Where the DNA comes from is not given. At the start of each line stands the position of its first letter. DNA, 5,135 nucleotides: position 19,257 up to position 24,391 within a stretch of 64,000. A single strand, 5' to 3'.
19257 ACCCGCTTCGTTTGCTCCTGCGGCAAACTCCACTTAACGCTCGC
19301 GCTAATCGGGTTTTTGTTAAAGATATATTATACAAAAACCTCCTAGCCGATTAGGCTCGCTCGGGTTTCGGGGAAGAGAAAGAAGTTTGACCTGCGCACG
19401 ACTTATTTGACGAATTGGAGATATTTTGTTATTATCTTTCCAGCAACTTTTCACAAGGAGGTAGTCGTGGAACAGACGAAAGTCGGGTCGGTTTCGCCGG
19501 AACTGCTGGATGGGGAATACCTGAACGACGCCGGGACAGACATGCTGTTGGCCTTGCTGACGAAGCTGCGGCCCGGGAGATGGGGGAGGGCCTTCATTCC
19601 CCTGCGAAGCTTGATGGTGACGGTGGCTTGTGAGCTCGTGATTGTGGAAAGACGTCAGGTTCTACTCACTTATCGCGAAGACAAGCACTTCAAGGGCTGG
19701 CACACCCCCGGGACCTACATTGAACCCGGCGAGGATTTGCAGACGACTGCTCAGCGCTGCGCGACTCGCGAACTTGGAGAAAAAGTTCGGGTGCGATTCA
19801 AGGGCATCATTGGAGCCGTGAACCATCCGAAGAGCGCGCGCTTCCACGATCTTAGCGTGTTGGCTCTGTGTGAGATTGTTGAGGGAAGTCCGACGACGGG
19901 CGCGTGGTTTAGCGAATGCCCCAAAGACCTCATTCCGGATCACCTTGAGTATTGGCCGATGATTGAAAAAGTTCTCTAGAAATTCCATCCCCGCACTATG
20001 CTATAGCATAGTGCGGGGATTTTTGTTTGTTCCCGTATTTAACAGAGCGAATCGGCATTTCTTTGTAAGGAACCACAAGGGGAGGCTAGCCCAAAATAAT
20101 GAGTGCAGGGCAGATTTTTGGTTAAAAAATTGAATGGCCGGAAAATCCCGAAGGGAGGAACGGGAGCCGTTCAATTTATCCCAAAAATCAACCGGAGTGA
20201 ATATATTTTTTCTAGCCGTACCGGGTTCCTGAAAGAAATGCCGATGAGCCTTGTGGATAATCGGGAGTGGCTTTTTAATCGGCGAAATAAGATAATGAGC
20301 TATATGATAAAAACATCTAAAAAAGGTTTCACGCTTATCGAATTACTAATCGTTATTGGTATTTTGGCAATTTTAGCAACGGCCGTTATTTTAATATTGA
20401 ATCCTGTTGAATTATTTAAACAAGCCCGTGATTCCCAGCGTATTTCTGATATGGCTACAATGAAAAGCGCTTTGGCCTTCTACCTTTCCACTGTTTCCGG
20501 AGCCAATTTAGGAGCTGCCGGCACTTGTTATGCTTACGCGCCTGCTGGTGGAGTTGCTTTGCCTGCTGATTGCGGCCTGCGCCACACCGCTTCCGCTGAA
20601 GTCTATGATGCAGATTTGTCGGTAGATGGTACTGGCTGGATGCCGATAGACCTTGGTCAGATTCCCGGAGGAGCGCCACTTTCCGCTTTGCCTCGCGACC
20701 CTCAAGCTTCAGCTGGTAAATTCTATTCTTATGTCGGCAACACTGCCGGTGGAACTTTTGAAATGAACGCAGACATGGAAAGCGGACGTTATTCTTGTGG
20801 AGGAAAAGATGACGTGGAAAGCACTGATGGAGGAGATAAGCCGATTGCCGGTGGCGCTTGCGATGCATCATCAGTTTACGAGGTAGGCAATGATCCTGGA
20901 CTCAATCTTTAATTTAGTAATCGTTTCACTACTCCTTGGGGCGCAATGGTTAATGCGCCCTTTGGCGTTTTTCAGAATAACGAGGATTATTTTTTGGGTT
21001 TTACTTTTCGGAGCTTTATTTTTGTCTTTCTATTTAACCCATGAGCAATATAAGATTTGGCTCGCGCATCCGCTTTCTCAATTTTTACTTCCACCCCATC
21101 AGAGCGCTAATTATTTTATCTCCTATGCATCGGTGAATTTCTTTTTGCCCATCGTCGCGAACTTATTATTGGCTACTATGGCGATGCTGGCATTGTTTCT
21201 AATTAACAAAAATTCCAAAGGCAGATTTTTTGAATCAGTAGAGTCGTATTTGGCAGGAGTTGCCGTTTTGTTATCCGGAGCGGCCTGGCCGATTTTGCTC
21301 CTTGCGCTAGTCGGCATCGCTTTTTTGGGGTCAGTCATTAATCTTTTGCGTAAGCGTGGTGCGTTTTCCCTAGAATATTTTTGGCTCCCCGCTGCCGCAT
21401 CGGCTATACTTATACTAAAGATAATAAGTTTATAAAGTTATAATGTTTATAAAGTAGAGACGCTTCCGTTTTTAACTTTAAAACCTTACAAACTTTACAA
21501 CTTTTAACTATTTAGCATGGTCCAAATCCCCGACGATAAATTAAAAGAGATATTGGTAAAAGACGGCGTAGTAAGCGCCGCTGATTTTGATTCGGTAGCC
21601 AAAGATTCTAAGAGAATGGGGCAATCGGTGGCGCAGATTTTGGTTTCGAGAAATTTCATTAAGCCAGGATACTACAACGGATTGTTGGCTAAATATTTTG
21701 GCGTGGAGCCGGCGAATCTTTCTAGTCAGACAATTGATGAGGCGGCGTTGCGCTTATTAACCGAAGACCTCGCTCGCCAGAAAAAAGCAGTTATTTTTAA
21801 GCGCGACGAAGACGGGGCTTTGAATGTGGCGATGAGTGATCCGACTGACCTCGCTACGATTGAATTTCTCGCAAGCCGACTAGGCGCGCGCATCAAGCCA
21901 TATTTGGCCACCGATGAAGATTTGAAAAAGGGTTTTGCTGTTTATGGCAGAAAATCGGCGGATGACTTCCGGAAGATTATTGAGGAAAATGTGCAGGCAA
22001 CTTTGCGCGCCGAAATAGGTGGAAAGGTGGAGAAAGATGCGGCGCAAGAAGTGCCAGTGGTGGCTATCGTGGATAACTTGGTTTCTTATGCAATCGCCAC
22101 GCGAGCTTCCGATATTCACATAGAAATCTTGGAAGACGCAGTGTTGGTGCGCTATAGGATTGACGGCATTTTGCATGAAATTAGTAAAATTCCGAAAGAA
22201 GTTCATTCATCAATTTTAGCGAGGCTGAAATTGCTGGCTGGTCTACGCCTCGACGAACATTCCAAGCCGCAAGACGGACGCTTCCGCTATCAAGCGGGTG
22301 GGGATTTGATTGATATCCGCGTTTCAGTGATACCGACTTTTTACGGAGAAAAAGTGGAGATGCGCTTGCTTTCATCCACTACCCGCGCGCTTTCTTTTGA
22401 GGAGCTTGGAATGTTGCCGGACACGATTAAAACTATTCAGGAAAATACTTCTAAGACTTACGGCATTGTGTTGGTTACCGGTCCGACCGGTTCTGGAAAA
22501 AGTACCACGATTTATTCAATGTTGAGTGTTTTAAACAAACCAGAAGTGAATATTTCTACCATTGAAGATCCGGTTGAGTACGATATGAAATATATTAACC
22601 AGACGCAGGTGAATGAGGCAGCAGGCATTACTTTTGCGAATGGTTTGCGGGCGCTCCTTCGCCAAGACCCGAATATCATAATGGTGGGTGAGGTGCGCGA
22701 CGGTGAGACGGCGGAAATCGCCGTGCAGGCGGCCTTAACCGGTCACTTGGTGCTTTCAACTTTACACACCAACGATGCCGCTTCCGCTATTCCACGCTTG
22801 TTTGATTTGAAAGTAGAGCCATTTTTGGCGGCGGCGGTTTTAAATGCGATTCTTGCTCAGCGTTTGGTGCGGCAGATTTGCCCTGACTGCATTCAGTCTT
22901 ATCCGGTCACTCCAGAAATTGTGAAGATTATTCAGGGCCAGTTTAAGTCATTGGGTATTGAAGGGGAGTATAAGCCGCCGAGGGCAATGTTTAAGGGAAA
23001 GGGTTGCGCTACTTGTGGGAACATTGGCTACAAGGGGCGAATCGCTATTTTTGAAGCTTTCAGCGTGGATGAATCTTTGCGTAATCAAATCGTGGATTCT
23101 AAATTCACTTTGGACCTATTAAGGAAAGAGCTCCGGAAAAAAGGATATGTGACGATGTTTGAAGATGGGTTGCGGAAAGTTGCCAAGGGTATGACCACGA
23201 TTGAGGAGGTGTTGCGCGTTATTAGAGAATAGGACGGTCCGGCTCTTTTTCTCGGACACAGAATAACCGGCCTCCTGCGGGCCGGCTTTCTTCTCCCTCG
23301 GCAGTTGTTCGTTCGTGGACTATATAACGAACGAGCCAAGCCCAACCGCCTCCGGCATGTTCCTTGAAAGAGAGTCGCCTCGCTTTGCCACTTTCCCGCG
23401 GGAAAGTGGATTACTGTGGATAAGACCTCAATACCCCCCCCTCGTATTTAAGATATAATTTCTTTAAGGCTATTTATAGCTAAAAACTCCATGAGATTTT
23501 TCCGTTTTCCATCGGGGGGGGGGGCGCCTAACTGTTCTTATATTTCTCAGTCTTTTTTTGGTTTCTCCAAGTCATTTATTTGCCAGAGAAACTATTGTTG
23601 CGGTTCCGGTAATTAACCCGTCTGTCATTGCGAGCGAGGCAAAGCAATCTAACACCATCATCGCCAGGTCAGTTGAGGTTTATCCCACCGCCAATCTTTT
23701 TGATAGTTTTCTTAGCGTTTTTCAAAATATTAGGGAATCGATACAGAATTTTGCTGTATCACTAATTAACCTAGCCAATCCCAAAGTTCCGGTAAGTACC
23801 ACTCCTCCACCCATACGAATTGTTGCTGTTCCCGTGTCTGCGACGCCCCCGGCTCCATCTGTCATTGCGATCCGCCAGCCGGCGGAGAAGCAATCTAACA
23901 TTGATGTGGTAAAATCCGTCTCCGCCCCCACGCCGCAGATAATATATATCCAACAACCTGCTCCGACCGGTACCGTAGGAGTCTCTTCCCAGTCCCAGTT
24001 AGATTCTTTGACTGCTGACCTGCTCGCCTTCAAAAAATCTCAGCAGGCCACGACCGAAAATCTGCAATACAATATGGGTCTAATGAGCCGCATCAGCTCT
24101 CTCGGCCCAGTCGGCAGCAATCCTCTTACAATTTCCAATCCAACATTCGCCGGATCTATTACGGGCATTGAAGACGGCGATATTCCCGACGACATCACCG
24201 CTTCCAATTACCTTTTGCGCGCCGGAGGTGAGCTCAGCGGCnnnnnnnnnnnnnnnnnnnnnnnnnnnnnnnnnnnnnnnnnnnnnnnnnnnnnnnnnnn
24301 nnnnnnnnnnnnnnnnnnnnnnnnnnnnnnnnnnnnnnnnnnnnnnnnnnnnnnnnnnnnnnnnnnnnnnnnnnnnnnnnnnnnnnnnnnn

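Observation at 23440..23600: Giant surface protein gene has a promoter poly-C tract and a poly-G tract that puts its ATG-initiated signal peptide out of frame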

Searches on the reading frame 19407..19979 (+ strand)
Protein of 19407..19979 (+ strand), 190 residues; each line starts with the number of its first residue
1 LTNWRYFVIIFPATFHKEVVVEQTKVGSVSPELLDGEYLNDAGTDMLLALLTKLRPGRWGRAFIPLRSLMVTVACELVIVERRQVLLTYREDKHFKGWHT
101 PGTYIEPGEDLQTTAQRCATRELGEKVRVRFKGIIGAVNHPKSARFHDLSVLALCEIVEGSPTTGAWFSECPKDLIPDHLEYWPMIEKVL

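Call 6: search_protein_families(library=pfam, proteins=[window:19407-19979:+], max_evalue=0.01)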
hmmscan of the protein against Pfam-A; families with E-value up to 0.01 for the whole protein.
window:19407-19979:+ (190 aa): 1 family
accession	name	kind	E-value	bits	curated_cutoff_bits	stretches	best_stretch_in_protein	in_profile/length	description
PF00293.34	NUDIX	-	6.7e-10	39.5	21.1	1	78-163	10-100/134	NUDIX domain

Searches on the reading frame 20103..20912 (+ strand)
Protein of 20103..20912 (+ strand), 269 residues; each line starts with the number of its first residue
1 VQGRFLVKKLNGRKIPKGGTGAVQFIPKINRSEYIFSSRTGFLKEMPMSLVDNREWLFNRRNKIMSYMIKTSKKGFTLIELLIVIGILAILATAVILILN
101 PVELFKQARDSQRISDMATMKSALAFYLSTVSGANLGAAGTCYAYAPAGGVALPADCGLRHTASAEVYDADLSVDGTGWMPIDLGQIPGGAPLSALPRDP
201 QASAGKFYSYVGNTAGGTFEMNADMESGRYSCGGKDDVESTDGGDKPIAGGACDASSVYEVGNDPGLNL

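Call 6: search_protein_families(library=pfam, proteins=[window:20103-20912:+], max_evalue=0.01)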
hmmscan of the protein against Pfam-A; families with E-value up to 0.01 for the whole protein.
window:20103-20912:+ (269 aa): 1 family
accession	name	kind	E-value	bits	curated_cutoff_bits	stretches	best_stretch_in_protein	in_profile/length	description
PF07963.17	N_methyl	-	1.7e-08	34.1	21.2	1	72-95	3-26/27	Prokaryotic N-terminal methylation motif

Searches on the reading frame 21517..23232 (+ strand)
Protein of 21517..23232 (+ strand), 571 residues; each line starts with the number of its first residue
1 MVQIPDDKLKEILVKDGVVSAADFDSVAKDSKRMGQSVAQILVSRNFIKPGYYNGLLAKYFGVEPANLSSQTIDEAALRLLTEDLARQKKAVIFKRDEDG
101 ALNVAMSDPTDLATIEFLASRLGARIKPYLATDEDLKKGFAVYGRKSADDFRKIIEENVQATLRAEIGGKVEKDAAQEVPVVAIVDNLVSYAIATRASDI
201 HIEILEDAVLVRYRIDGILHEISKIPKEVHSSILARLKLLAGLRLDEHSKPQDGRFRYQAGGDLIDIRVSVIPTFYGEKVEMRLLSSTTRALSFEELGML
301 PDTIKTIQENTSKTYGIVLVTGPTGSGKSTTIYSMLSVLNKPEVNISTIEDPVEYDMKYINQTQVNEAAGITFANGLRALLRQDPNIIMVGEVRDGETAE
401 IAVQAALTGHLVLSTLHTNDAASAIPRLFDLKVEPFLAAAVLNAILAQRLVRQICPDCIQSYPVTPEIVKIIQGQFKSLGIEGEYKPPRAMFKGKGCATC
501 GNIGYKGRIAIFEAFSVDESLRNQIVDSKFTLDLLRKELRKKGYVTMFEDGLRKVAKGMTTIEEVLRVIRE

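Call 6: search_protein_families(library=pfam, proteins=[window:21517-23232:+], max_evalue=0.01)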
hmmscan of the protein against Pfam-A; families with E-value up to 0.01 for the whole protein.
window:21517-23232:+ (571 aa): 9 families
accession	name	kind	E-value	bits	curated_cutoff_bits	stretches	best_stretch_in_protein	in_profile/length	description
PF00437.27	T2SSE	-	5.2e-121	404.2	24.9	1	175-567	2-370/370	Type II/IV secretion system protein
PF05157.20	MshEN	-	3.9e-15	56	23.1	1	61-138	1-78/90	MshEN domain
PF25199.1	nSTAND_NTPase5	-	0.00026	21.3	34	1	302-350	27-77/145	Novel STAND NTPase 5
PF13555.12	AAA_29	-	0.00026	21.1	27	1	313-340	20-47/61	P-loop containing region of AAA domain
PF13401.12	AAA_22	-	0.00056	20.7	27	1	314-360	4-50/130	AAA domain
PF13191.12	AAA_16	-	0.00067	20.6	32.6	1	309-343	21-52/167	AAA ATPase domain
PF12775.13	AAA_7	-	0.0014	18.6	25.8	1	312-349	30-67/181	P-loop containing dynein motor region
PF13476.12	AAA_23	-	0.006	17.7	27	0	316-362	20-68/201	AAA domain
PF20720.3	nSTAND3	-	0.0069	16.5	27.2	0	313-357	15-59/155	Novel STAND NTPase 3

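Call 13: find_encoding_contigs(protein=window:21517-23232:+, flank=6000, max_places=10)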
Protein window:21517-23232:+ (571 aa): 1 contig read that carries it; 1 place shown.
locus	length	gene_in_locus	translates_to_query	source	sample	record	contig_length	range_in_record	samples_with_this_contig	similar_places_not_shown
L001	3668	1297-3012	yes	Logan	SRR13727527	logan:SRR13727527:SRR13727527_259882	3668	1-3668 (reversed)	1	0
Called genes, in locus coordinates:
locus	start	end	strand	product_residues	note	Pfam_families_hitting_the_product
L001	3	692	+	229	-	?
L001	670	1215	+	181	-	-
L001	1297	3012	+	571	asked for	PF05157:MshEN, PF00437:T2SSE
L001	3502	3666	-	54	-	?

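Call 18: find_related_loci(query=window:21517-23232:+, collection=genome_contigs, flank=10000)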
Query window:21517-23232:+ (571 aa) in genome_contigs; peptide patterns used: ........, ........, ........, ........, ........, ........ (x = any residue, [..] = any of these).
600 stretches matched a pattern (row limit reached: there are more); 592 encode a relative of the query (tblastn E <= 1e-3); the best 80 are kept; 80 distinct loci.
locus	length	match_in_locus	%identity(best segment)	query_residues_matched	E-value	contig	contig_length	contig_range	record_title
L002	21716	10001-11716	69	1-571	0e+0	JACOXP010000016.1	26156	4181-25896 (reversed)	MAG: Candidatus Harrisonbacteria bacterium isolate NC_groundwater_156_Ag_S-0.1um_44_12 S4_GD2017_2_S1_scaffold_2199, who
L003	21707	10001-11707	65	1-571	0e+0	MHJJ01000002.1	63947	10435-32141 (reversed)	MAG: Candidatus Harrisonbacteria bacterium RIFCSPLOWO2_01_FULL_44_18 rifcsplowo2_01_scaffold_1427, whole genome shotgun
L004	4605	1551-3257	60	1-571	0e+0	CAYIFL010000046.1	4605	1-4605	MAG TPA_asm: uncultured Candidatus Saccharibacteria bacterium isolate ERP119705_co18_686 genome assembly, contig: NODE_2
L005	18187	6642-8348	58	1-571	0e+0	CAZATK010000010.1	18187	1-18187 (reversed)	MAG TPA_asm: uncultured Candidatus Saccharibacteria bacterium isolate SRP178908_co1_176 genome assembly, contig: NODE_19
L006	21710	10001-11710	58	1-571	0e+0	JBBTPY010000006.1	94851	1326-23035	MAG: Patescibacteria group bacterium isolate H52-bin120_1 H52_bin120_1_000000000006, whole genome shotgun sequence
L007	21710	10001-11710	59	1-571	0e+0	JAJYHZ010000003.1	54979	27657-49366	MAG: bacterium isolate DBS2-1.bin102 NODE_949_length_54979_cov_43.465361, whole genome shotgun sequence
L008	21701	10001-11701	59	4-571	0e+0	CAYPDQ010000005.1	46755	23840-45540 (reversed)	MAG TPA_asm: uncultured Candidatus Saccharibacteria bacterium isolate SRP093762_co1_57 genome assembly, contig: NODE_485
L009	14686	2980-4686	57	1-571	0e+0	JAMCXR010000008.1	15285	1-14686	MAG: Patescibacteria group bacterium isolate FK_Sedi_B_Bin.401 NODE_14696_length_15285_cov_6.82623, whole genome shotgun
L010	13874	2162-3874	56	1-571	0e+0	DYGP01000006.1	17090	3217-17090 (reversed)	MAG TPA_asm: Candidatus Paceibacter sp. isolate BE2012_7_51_7 Afr_mines_BE2012_1582_length_17090_cov_3_100323, whole gen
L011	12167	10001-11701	56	4-571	0e+0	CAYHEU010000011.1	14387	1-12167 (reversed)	MAG TPA_asm: uncultured Candidatus Saccharibacteria bacterium isolate ERP119705_co13_212 genome assembly, contig: NODE_5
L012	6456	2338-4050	56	1-571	0e+0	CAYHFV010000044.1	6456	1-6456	MAG TPA_asm: uncultured Candidatus Saccharibacteria bacterium isolate ERP119705_co12_143 genome assembly, contig: NODE_1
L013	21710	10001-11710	55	1-571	0e+0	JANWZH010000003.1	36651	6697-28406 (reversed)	MAG: Patescibacteria group bacterium isolate SKYG90 NODE_3_length_36651_cov_5.229314, whole genome shotgun sequence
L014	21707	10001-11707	55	1-571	0e+0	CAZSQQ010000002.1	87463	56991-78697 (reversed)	MAG TPA_asm: uncultured Candidatus Saccharibacteria bacterium isolate binchicken_co227_162 genome assembly, contig: NODE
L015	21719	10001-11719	55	1-571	0e+0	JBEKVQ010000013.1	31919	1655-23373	MAG: Minisyncoccia bacterium isolate SPRUCE 608 SPRUCE_608_13, whole genome shotgun sequence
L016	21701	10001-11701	55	4-571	0e+0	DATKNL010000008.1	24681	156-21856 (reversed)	MAG TPA_asm: Candidatus Paceibacterota bacterium isolate SMAG_U14736 k141_4831721, whole genome shotgun sequence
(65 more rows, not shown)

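Call 92: list_cluster_members(proteins=[P0005, window:21517-23232:+])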
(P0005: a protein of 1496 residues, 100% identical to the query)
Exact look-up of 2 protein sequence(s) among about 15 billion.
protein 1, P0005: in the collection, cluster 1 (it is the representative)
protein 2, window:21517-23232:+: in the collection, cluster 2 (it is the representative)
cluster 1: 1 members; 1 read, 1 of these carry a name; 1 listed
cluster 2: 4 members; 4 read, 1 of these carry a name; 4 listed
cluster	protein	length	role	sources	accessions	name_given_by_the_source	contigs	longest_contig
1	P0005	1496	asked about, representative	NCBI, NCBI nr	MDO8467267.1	MAG: hypothetical protein Q7S83_03975 [bacterium] | hypothetical protein [bacterium]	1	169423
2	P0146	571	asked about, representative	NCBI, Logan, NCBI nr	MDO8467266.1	MAG: GspE/PulE family protein [bacterium] | GspE/PulE family protein [bacterium]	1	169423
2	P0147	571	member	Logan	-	-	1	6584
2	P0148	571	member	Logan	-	-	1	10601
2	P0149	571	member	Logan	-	-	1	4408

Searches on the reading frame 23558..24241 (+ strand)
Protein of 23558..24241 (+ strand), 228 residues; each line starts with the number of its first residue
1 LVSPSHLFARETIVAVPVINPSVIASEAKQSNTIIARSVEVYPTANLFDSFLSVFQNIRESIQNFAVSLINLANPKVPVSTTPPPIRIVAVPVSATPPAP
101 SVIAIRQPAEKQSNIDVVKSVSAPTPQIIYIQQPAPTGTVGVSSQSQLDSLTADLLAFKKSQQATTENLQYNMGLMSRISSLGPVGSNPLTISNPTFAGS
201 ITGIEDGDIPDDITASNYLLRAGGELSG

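Call 89: search_protein_representatives(protein=window:23558-24241:+)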
Query: 228 residues. Proteins with E-value up to 0.001 (for the whole library): 24; up to 1e-10: 5; up to 1e-30: 1. The best 24 are listed.
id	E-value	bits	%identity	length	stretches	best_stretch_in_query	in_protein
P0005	2.3e-134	461.9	100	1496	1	1-228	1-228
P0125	1.3e-21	93.6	56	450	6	199-228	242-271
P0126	2.6e-14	69.8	57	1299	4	176-228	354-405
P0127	4.5e-12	62.6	47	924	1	146-228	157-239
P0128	8.6e-12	61.6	45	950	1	146-228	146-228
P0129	1.3e-10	57.8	36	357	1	64-228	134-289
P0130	2.4e-10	56.9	42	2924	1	95-228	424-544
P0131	3.2e-08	50.0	45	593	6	185-228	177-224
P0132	4.3e-08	49.5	39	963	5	175-228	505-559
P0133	7.2e-08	48.8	35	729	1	42-228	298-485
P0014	1.8e-07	47.5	43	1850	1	143-228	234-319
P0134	3.4e-06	43.3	46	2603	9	133-228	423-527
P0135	8.9e-06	42.0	50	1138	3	200-228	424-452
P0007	1.2e-05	41.5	38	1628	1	35-219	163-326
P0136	2.5e-05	40.5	41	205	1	144-228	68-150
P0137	8.1e-05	38.8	45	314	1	144-217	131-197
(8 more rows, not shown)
